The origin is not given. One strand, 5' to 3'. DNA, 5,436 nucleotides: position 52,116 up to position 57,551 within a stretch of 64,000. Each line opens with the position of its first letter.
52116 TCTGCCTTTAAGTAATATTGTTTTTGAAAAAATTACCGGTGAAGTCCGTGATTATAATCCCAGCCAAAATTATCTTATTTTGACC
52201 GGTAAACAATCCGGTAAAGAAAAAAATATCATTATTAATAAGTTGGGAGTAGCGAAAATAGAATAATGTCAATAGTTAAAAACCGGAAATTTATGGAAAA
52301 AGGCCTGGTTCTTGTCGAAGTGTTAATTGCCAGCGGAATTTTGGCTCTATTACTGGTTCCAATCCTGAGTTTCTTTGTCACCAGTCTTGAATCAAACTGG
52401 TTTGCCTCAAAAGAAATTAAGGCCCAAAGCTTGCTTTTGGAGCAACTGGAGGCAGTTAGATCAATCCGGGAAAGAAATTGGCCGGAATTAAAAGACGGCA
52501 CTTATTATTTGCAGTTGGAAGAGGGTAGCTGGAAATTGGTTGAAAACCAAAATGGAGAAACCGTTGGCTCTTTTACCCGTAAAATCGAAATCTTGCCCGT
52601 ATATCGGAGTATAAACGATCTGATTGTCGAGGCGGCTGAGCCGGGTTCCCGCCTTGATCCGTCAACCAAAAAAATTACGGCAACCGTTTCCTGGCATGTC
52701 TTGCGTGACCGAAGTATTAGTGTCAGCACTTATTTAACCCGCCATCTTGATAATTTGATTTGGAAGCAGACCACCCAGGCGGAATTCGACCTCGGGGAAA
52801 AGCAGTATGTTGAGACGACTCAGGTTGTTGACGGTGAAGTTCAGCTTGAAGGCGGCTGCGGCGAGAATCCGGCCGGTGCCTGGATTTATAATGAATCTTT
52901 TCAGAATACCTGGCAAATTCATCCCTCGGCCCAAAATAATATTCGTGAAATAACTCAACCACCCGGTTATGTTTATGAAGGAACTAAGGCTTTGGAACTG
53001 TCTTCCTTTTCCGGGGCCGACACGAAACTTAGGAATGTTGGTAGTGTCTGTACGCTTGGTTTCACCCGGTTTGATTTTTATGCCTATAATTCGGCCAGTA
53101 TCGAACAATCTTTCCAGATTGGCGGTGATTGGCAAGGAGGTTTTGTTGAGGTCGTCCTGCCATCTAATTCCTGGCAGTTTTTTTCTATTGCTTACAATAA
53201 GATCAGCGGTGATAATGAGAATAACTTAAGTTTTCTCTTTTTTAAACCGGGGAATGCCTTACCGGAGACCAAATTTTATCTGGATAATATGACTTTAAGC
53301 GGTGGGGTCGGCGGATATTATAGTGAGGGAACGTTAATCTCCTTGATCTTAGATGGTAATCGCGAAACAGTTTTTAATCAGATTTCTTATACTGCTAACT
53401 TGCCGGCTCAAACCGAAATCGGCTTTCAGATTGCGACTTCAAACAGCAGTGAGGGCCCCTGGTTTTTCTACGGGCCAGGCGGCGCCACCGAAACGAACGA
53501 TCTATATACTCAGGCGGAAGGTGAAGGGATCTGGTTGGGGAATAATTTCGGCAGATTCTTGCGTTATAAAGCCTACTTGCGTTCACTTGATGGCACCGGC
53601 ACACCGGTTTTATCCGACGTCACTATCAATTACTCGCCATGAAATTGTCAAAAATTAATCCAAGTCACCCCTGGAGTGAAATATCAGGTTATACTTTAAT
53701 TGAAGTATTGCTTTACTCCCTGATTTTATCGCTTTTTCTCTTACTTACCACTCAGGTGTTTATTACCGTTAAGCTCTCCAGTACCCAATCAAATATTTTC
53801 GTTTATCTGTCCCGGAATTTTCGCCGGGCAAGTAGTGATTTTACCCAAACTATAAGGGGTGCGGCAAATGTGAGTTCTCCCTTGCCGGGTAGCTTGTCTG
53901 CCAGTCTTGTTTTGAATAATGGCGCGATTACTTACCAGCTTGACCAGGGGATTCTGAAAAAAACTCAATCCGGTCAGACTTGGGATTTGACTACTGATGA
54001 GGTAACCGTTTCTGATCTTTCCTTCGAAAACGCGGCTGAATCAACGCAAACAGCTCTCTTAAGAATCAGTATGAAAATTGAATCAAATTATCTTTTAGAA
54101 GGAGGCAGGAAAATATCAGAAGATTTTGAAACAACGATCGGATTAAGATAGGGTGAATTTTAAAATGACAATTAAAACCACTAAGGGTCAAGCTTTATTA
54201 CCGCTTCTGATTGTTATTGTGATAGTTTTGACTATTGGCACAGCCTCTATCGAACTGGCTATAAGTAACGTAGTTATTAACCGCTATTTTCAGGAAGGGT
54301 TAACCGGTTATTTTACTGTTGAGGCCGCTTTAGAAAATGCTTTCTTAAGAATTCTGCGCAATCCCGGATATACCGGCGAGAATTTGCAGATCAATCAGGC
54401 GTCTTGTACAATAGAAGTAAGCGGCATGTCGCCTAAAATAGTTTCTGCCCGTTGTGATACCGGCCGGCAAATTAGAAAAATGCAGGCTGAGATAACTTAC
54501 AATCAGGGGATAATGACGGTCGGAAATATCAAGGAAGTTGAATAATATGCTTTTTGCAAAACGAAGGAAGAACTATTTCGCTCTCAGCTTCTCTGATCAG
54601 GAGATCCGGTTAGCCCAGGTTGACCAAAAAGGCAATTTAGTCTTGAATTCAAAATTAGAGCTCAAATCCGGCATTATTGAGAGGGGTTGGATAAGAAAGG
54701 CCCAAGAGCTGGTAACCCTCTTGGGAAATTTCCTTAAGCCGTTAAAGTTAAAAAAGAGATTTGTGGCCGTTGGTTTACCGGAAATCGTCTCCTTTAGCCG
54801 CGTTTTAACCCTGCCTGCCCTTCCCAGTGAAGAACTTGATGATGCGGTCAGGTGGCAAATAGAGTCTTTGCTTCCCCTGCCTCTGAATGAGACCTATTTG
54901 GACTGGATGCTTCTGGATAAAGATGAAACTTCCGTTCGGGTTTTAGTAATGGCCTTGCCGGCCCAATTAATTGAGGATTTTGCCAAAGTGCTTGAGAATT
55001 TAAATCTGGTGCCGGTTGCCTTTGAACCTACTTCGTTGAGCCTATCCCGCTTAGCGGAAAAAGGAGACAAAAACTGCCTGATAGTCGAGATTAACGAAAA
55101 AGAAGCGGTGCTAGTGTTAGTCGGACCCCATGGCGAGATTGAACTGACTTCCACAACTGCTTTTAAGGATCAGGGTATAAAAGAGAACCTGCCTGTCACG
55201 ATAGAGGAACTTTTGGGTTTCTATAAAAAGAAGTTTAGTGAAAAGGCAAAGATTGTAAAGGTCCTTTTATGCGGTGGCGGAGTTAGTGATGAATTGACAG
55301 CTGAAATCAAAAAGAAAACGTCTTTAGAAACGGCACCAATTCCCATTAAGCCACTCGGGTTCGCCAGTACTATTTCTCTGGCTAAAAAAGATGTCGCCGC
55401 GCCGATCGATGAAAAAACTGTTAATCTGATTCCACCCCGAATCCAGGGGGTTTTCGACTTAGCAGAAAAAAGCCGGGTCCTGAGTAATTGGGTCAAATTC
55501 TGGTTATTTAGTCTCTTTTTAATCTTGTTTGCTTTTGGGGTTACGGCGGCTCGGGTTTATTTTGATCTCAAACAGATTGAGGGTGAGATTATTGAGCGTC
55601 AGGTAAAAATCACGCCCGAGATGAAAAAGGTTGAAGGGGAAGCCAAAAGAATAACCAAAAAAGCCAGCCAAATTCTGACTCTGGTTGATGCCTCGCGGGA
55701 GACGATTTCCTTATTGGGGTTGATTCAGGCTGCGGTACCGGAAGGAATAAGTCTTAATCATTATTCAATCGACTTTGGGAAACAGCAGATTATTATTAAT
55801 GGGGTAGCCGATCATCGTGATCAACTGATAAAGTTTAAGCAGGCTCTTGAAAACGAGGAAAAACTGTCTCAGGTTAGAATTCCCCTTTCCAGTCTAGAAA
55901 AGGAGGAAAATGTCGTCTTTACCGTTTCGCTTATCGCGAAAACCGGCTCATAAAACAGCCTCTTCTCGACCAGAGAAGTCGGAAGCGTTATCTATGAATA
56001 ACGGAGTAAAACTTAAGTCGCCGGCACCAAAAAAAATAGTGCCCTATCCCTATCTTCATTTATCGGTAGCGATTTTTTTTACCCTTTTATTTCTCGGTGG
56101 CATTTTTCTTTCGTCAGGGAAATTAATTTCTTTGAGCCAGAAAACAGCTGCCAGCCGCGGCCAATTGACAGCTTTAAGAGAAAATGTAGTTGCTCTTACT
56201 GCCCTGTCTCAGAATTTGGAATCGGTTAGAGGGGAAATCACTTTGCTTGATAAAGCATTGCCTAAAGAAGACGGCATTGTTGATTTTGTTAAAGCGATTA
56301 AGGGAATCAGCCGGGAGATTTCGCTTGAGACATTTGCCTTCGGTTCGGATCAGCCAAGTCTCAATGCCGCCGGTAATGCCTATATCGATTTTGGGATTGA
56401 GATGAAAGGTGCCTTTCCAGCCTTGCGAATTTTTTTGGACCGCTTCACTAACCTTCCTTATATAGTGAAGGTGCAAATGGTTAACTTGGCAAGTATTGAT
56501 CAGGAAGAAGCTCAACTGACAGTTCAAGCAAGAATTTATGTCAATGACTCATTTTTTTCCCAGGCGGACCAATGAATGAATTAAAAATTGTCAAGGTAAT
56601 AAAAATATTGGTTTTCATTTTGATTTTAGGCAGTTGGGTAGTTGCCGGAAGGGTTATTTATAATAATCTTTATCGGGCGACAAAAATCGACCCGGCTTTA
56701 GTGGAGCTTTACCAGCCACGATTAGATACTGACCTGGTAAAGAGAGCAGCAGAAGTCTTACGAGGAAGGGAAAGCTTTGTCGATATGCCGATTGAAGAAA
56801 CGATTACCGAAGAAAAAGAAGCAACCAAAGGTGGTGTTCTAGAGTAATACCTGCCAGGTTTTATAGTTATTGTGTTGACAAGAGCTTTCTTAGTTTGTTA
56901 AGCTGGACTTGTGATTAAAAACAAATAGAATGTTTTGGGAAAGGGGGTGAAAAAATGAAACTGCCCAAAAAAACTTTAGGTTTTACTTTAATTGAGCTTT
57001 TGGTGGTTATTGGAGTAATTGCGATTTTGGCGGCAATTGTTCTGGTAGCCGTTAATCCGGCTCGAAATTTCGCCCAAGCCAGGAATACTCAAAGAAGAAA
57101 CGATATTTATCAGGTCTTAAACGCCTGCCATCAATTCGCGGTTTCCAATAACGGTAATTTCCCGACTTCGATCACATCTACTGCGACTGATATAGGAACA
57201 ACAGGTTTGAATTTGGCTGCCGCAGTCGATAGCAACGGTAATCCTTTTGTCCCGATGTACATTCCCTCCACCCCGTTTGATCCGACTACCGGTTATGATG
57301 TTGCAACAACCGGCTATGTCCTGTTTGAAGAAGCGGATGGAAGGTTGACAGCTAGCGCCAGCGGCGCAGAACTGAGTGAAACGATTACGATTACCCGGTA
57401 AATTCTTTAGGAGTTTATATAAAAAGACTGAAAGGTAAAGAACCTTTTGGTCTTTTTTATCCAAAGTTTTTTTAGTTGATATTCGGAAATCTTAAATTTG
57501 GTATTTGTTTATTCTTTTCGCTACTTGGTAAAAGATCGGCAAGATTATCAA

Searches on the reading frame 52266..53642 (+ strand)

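Call 49: search_protein_families(library=pfam, proteins=[window:52266-53642:+], max_evalue=0.1)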
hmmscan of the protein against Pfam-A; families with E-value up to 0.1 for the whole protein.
window:52266-53642:+ (458 aa): 1 family
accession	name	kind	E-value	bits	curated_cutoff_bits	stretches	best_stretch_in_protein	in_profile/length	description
PF16405.10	DUF5013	-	0.018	15.6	28.5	0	74-153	70-148/149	Domain of unknown function (DUF5013)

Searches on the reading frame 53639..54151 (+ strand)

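Call 74: search_protein_families(library=pfam, proteins=[window:53639-54151:+], max_evalue=0.01)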
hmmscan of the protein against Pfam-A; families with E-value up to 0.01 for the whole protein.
window:53639-54151:+ (170 aa): 1 family
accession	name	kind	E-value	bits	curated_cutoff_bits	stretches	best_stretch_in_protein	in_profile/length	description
PF07963.17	N_methyl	-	0.0094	15.9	21.2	0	16-36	5-25/27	Prokaryotic N-terminal methylation motif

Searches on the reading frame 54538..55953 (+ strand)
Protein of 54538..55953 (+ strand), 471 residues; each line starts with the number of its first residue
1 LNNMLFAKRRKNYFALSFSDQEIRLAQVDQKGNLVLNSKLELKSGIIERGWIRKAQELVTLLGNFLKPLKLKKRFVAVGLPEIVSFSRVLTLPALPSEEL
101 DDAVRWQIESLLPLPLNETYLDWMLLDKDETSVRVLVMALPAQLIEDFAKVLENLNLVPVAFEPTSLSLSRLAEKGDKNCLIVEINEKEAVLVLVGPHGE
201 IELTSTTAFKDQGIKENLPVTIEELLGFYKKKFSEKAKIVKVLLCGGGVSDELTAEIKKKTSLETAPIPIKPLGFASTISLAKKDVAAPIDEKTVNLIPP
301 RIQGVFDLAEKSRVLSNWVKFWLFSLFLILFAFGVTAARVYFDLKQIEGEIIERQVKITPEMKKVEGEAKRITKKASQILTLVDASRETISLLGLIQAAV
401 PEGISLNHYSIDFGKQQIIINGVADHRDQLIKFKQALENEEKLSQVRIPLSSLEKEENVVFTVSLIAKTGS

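Call 49: search_protein_families(library=pfam, proteins=[window:54538-55953:+], max_evalue=0.1)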
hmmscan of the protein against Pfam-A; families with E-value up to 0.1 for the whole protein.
window:54538-55953:+ (471 aa): 2 families
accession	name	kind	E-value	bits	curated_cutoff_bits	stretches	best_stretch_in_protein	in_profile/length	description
PF11104.14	PilM_2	-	4e-11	42.9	27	1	19-161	5-154/340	Type IV pilus assembly protein PilM;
PF05137.18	PilN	-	6.5e-06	26.6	22.8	1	393-463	3-74/78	Fimbrial assembly protein (PilN)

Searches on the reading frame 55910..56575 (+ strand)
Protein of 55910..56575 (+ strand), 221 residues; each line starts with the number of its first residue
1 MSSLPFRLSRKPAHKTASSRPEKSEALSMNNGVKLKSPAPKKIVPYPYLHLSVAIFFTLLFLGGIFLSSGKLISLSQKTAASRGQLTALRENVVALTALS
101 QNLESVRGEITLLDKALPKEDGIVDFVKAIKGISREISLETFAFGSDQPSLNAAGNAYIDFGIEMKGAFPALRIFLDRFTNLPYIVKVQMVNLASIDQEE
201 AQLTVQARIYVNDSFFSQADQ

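Call 49: search_protein_families(library=pfam, proteins=[window:55910-56575:+], max_evalue=0.1)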
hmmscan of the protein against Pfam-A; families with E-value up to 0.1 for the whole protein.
window:55910-56575:+ (221 aa): 2 families
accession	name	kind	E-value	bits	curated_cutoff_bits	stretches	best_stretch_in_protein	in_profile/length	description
PF04350.18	PilO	-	7.1e-10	39.6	22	1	76-209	5-138/145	Pilus assembly protein, PilO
PF00669.25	Flagellin_N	-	0.015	15.8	26.6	1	67-119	28-80/139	Bacterial flagellin N-terminal helical region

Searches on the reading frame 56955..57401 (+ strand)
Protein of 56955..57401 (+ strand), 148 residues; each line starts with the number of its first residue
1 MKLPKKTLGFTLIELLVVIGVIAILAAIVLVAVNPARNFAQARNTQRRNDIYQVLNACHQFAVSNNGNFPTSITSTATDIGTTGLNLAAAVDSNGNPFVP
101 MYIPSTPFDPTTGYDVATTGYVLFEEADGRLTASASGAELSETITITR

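Call 74: search_protein_families(library=pfam, proteins=[window:56955-57401:+], max_evalue=0.01)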
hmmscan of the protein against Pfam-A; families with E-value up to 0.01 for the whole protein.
window:56955-57401:+ (148 aa): 1 family
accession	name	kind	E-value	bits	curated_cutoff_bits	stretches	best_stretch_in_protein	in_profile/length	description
PF07963.17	N_methyl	-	1.7e-07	30.9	21.2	1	6-30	3-27/27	Prokaryotic N-terminal methylation motif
